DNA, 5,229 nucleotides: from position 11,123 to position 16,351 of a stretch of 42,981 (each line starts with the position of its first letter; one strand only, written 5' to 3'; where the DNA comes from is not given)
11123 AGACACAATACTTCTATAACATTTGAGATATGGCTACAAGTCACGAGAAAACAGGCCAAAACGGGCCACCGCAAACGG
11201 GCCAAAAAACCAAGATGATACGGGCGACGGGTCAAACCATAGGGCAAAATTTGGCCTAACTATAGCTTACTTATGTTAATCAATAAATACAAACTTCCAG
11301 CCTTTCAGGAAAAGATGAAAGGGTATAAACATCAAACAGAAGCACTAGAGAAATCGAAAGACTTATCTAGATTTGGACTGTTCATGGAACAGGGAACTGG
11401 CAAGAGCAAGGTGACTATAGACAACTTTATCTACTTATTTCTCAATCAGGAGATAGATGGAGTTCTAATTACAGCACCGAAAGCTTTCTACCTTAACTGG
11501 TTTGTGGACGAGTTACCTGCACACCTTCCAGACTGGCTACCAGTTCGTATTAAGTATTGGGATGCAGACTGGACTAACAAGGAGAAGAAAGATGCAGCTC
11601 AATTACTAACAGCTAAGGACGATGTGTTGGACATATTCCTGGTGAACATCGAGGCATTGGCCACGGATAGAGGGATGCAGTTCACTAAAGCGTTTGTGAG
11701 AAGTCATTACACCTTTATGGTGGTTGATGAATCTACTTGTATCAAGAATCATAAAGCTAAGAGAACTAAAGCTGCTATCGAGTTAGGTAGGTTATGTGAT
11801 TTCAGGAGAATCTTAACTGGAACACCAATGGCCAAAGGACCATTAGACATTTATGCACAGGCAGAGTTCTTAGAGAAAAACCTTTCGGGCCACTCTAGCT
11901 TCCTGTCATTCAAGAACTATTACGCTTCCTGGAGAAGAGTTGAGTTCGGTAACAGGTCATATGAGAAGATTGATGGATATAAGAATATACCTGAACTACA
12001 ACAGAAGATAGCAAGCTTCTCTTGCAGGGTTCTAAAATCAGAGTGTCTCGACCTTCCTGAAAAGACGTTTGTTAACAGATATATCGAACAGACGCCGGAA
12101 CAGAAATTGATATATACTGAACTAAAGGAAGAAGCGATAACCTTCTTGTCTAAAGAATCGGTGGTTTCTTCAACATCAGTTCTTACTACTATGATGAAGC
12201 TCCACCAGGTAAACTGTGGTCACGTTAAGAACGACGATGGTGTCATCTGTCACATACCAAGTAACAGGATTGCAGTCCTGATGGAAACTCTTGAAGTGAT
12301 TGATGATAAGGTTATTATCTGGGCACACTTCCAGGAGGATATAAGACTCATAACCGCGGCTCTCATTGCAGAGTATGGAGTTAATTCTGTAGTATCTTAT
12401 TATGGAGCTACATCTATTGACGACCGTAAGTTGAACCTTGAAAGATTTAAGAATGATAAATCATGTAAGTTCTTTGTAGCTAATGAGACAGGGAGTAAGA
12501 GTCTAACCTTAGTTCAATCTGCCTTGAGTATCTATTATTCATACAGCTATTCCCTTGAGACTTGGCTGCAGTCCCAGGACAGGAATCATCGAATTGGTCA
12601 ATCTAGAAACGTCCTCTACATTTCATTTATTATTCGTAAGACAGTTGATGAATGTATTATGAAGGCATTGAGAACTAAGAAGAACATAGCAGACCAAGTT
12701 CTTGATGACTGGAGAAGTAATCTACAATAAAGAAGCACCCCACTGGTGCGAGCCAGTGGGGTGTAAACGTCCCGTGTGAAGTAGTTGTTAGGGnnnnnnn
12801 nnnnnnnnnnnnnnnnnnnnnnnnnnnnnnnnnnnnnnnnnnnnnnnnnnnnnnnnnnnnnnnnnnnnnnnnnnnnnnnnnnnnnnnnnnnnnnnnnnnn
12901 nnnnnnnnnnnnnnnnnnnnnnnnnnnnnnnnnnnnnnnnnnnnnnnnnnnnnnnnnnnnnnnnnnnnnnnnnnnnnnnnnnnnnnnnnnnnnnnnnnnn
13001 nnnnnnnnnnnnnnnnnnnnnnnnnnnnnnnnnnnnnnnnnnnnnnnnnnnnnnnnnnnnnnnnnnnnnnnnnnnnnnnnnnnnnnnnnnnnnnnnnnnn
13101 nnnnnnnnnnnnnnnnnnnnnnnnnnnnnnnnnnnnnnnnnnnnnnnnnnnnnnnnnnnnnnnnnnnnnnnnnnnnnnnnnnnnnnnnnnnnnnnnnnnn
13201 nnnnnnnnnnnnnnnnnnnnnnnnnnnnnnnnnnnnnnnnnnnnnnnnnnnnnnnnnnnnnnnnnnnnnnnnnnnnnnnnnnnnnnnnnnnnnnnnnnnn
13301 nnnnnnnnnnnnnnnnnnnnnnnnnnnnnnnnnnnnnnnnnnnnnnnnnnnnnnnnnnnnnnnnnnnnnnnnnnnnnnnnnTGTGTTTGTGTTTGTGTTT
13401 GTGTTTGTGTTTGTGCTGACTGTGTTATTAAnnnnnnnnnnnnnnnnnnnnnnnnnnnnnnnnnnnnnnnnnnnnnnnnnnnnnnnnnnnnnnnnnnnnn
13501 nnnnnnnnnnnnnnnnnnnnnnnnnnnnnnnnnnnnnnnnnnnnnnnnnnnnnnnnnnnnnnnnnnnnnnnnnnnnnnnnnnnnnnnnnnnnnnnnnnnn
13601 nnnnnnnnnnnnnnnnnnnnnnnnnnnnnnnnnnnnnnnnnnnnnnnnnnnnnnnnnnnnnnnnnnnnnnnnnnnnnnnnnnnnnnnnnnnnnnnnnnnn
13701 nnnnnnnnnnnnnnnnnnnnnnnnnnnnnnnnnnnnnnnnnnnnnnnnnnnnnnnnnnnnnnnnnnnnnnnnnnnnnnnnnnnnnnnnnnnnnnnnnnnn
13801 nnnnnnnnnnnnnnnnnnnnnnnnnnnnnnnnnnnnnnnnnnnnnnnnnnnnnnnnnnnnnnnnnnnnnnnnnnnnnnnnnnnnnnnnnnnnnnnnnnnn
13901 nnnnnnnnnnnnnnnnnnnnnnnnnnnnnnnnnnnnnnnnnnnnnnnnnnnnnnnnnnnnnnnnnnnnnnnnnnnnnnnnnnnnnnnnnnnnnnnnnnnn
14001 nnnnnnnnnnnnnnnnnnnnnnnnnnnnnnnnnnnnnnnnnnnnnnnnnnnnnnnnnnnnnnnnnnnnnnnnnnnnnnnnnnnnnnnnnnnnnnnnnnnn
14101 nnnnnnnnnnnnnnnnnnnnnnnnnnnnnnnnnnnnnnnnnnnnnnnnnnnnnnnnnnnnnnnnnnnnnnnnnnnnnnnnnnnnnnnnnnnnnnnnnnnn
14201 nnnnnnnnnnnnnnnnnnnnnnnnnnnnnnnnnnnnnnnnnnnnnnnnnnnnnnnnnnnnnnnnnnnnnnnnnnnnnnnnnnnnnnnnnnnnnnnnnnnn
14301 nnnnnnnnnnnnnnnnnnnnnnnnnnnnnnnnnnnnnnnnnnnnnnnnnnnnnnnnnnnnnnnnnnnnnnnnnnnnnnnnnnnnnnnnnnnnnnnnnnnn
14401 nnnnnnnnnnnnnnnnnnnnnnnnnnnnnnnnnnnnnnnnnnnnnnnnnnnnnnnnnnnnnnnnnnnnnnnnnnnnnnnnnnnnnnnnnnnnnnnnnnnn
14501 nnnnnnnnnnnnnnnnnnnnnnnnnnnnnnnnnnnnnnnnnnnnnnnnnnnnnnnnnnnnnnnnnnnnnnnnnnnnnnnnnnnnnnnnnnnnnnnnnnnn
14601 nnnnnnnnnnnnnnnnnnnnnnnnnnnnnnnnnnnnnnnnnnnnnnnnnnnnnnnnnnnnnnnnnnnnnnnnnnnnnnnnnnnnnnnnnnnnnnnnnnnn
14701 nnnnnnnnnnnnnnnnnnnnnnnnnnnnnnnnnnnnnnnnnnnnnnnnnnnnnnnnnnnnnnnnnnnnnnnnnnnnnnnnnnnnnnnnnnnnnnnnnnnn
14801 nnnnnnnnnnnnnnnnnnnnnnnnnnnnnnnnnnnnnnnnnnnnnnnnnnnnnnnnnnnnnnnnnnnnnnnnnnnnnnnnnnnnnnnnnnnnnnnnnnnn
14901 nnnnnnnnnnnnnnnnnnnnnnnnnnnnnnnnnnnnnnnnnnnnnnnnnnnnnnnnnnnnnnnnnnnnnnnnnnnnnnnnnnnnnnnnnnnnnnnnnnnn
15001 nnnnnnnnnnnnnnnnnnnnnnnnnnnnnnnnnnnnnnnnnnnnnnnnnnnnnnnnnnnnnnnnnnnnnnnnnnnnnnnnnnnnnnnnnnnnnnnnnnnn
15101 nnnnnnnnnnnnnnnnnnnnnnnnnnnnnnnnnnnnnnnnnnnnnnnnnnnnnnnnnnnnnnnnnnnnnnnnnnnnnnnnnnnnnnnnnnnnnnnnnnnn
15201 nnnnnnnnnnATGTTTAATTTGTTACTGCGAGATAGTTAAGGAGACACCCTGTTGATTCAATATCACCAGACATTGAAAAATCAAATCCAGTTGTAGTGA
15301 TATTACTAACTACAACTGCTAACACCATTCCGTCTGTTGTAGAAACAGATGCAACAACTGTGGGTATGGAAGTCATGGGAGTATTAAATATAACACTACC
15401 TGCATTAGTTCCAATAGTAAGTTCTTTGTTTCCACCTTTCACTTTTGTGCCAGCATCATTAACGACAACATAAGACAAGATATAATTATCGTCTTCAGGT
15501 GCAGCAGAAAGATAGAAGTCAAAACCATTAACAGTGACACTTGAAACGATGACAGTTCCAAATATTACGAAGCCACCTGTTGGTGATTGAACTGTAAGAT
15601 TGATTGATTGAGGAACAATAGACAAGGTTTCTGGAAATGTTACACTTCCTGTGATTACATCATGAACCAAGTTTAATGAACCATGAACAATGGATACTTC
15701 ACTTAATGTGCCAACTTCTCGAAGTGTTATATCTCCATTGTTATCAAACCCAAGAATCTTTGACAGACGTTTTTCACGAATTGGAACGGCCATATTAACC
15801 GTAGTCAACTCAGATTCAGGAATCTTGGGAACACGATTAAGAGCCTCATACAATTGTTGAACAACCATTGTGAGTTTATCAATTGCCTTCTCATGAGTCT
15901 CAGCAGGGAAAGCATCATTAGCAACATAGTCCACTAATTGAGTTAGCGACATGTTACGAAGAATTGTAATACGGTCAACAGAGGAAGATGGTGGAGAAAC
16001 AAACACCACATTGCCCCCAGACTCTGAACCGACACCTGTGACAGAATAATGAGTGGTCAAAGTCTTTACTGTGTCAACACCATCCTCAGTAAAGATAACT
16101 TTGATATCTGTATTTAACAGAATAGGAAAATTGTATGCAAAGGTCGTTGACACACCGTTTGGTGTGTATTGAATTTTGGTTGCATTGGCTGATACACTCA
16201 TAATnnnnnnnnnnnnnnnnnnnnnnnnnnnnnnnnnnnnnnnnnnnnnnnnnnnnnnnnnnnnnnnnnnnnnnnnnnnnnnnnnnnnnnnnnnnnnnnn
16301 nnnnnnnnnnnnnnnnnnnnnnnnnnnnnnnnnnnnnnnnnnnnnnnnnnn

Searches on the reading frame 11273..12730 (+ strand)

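Call 43: search_protein_families(library=pfam, proteins=[window:11273-12730:+], max_evalue=0.01)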
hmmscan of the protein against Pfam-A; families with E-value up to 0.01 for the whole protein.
window:11273-12730:+ (485 aa): 3 families
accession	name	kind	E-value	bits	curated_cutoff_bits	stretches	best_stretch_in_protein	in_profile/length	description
PF00176.29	SNF2-rel_dom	-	5.5e-18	65.5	24.9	1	38-315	24-286/290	SNF2-related domain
PF00271.37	Helicase_C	-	8.5e-10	39.3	23.5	1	334-442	4-110/110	Helicase conserved C-terminal domain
PF04851.21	ResIII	-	0.00053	20.4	22.5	1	15-154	2-134/164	Type III restriction enzyme, res subunit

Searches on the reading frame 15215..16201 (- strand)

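Call 73: search_protein_families(library=phrogs, proteins=[window:15215-16201:-], max_evalue=0.001)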
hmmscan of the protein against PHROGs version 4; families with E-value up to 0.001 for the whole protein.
window:15215-16201:- (328 aa): 14 families
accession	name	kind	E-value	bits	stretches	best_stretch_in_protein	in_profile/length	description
phrog_1640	-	tail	4.8e-42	146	1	1-123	1-123/765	tail protein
phrog_13893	-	tail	6e-32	111.8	1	1-128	1-128/648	tail protein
phrog_30017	-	unknown function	5.1e-26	91.9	1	1-124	1-123/1025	-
phrog_6518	-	tail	4.2e-22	79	1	7-117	4-111/793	tail fiber protein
phrog_32960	-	unknown function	6.2e-19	68.7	1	1-124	1-124/762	-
phrog_17220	-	unknown function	6e-18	65.5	1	1-124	1-123/868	-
phrog_38237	-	unknown function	7.3e-18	65.2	1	1-118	1-118/697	-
phrog_36601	-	tail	8.8e-18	64.9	1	1-121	15-135/1084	tail fiber protein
phrog_8649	-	unknown function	1.8e-17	64.2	1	1-118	1-118/743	-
phrog_28871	-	unknown function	1e-16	61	1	1-118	1-111/946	-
phrog_5662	-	tail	2.1e-16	60.4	1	1-124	1-124/729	tail fiber protein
phrog_5510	-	tail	1e-14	54.9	1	1-120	1-120/789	tail fiber protein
phrog_1171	-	tail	8e-10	38.8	1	1-123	1-126/954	tail spike protein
phrog_19253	-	unknown function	8.9e-07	28.7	1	3-244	3-168/806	-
